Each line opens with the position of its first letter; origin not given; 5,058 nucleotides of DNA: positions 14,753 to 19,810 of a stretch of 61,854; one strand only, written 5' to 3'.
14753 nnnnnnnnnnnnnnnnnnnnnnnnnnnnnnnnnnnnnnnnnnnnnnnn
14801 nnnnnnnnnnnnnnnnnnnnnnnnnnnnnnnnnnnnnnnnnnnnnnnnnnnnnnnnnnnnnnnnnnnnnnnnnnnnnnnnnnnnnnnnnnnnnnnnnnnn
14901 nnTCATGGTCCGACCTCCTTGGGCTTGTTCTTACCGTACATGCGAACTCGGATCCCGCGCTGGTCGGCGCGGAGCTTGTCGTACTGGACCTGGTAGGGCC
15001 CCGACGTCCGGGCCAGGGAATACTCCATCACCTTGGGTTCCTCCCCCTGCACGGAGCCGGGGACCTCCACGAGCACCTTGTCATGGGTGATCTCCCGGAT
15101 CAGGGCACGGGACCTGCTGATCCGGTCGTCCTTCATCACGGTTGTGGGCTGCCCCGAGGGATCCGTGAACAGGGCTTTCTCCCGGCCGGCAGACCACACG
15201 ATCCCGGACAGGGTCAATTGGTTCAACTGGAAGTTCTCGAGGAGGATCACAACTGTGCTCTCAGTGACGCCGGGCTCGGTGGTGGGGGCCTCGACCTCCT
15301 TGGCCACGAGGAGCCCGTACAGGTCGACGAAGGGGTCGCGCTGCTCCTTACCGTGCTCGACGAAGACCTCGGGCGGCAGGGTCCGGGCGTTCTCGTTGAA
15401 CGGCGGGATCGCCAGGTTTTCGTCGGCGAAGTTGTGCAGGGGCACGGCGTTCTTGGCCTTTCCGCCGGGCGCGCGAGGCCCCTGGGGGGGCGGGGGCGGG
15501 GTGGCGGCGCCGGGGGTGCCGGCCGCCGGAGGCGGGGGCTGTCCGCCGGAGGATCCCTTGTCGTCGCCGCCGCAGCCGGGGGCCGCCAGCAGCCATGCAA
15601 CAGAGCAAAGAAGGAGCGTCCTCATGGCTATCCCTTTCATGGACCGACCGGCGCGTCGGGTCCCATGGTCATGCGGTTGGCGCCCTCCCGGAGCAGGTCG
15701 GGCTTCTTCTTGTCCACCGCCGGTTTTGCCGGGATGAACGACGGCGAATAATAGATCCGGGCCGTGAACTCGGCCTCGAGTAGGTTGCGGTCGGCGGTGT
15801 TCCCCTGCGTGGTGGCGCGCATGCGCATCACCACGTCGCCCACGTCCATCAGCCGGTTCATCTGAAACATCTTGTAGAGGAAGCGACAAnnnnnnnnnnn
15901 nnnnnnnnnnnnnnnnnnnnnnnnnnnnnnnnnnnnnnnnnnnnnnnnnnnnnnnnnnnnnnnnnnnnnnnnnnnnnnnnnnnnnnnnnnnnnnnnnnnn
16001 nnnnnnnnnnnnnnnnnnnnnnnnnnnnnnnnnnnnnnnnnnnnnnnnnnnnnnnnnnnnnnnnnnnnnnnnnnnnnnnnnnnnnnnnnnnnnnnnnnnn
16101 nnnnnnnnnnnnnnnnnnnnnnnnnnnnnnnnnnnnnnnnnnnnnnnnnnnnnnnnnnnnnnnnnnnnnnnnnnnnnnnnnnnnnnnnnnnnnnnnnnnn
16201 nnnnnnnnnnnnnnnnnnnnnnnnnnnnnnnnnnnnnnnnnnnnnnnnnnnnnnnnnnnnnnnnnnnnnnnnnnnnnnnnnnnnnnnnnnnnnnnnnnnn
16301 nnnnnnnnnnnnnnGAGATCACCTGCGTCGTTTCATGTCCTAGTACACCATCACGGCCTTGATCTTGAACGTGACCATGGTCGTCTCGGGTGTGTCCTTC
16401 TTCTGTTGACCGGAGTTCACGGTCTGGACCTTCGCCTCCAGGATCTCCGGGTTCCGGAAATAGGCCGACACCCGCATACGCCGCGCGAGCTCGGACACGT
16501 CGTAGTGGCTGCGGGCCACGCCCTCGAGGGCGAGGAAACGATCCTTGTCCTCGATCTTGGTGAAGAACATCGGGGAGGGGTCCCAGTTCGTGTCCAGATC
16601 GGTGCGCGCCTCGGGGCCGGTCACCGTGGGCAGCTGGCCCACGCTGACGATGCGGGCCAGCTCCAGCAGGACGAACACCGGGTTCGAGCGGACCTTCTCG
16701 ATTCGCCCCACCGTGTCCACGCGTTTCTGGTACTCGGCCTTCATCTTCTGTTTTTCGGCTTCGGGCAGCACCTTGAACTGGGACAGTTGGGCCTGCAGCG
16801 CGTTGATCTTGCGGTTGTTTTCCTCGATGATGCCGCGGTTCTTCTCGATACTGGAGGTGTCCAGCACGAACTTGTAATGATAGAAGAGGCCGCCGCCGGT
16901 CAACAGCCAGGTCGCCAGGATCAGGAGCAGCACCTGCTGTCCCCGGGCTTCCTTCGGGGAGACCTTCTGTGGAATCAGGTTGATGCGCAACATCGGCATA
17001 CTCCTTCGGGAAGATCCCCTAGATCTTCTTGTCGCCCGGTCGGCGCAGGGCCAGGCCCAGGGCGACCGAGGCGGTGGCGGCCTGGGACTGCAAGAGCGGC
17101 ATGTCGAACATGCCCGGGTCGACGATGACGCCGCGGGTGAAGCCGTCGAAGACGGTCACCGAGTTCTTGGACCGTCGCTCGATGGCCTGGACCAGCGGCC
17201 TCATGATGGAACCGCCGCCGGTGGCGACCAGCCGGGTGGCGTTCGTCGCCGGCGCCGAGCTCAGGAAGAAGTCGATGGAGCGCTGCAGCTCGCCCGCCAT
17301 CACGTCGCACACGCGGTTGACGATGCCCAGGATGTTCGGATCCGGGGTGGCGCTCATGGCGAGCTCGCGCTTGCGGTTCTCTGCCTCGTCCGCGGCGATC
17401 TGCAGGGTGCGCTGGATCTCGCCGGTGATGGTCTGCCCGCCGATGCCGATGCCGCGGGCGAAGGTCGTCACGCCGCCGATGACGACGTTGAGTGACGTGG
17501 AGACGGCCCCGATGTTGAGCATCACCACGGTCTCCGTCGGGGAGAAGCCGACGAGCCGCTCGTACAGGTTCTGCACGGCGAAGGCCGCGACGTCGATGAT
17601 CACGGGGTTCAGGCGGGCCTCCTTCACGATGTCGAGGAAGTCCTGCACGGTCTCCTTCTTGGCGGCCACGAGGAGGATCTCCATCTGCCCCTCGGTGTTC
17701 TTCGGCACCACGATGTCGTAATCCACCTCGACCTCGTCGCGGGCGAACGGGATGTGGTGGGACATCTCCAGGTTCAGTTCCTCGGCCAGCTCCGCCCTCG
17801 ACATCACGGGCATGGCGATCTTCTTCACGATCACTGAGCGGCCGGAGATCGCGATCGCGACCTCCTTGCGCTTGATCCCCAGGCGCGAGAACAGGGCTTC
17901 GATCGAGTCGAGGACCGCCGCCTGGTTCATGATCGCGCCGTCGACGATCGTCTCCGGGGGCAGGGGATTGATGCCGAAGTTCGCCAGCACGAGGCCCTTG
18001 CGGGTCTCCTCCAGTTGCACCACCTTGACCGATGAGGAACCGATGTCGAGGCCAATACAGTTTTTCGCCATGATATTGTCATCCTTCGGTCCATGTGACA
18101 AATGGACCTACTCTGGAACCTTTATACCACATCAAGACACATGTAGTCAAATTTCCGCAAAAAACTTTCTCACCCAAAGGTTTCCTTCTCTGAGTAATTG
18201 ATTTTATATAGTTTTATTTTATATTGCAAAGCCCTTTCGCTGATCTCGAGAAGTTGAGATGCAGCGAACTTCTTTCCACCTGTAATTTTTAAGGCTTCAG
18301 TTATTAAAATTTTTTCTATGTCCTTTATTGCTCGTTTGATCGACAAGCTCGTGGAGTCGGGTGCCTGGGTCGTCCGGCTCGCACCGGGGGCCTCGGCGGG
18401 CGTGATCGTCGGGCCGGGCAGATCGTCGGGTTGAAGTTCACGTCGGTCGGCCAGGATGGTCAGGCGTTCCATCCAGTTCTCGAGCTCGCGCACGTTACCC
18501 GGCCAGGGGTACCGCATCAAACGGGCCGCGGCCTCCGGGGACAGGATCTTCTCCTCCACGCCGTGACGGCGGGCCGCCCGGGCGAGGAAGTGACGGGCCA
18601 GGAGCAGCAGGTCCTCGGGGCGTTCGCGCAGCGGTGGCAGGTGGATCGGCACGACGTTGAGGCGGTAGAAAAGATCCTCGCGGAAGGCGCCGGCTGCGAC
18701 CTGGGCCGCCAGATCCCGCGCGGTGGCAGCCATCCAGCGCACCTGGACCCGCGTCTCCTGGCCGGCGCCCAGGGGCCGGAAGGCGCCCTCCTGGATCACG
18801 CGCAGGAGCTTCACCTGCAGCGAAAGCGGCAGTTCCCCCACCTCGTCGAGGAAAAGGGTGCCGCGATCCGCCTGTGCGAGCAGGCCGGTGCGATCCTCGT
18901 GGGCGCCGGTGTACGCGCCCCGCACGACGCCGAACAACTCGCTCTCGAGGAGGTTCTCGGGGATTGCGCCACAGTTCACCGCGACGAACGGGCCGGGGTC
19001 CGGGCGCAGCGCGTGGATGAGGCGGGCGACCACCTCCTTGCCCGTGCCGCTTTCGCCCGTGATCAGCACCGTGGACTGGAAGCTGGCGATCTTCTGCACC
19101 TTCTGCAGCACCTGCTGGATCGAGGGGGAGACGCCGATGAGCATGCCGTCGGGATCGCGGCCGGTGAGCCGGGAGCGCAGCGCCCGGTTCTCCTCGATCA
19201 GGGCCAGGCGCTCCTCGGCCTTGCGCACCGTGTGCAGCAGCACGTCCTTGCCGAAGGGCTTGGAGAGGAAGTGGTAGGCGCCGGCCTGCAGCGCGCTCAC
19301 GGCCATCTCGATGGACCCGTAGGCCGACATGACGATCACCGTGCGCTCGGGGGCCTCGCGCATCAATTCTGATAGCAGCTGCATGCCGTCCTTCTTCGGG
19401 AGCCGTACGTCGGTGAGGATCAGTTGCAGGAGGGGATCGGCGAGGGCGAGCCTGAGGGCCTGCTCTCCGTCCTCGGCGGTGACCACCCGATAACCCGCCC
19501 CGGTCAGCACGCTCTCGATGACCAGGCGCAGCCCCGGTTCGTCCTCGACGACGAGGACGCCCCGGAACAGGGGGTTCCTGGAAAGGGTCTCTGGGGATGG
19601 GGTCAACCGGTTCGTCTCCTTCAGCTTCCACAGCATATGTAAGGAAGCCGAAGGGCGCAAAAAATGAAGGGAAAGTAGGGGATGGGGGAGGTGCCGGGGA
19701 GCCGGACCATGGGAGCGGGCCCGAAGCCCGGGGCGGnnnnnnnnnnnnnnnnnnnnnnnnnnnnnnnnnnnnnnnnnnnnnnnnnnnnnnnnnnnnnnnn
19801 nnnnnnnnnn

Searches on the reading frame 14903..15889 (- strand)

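Call 43: search_protein_families(library=pfam, proteins=[window:14903-15889:-], max_evalue=0.0001)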
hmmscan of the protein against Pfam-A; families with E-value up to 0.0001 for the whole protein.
window:14903-15889:- (328 aa): 1 family
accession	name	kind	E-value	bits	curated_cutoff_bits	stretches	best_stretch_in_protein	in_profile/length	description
PF04351.19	PilP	-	3.2e-06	27.6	25.6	1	176-274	29-126/146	Pilus assembly protein, PilP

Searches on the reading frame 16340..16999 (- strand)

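Call 43: search_protein_families(library=pfam, proteins=[window:16340-16999:-], max_evalue=0.0001)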
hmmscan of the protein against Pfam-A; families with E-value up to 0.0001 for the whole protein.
window:16340-16999:- (219 aa): 1 family
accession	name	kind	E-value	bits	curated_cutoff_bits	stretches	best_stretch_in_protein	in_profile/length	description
PF05137.18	PilN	-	1.9e-08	34.6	22.8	1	141-215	11-76/78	Fimbrial assembly protein (PilN)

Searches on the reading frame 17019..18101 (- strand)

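Call 43: search_protein_families(library=pfam, proteins=[window:17019-18101:-], max_evalue=0.0001)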
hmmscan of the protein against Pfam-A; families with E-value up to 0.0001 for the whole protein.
window:17019-18101:- (360 aa): 2 families
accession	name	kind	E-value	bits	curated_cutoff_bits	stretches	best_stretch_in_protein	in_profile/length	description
PF11104.14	PilM_2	-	5.3e-67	226.6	27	1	17-354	1-339/340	Type IV pilus assembly protein PilM;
PF14450.12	FtsA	-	1.9e-08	35.2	31.8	1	193-317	1-109/127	Cell division protein FtsA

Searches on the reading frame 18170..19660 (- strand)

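Call 43: search_protein_families(library=pfam, proteins=[window:18170-19660:-], max_evalue=0.0001)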
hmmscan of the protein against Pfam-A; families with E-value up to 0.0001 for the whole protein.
window:18170-19660:- (496 aa): 6 families
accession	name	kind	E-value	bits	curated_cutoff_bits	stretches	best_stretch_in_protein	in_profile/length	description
PF00158.32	Sigma54_activat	-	3.6e-66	222.4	20.2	1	174-340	1-168/168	Sigma-54 interaction domain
PF00072.30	Response_reg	-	1.4e-26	93.3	30.2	1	35-145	1-110/111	Response regulator receiver domain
PF25601.1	AAA_lid_14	-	4.4e-25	87.8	27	1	345-417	1-73/87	AAA+ ATPase lid domain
PF14532.12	Sigma54_activ_2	-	1.1e-22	81.1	25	1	175-344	1-138/138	Sigma-54 interaction domain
PF02954.25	HTH_8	-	2.4e-07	30.8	22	1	445-484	2-41/42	Bacterial regulatory protein, Fis family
PF07728.20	AAA_5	-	3.2e-05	24.4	22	1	198-306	2-107/139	AAA domain (dynein-related subfamily)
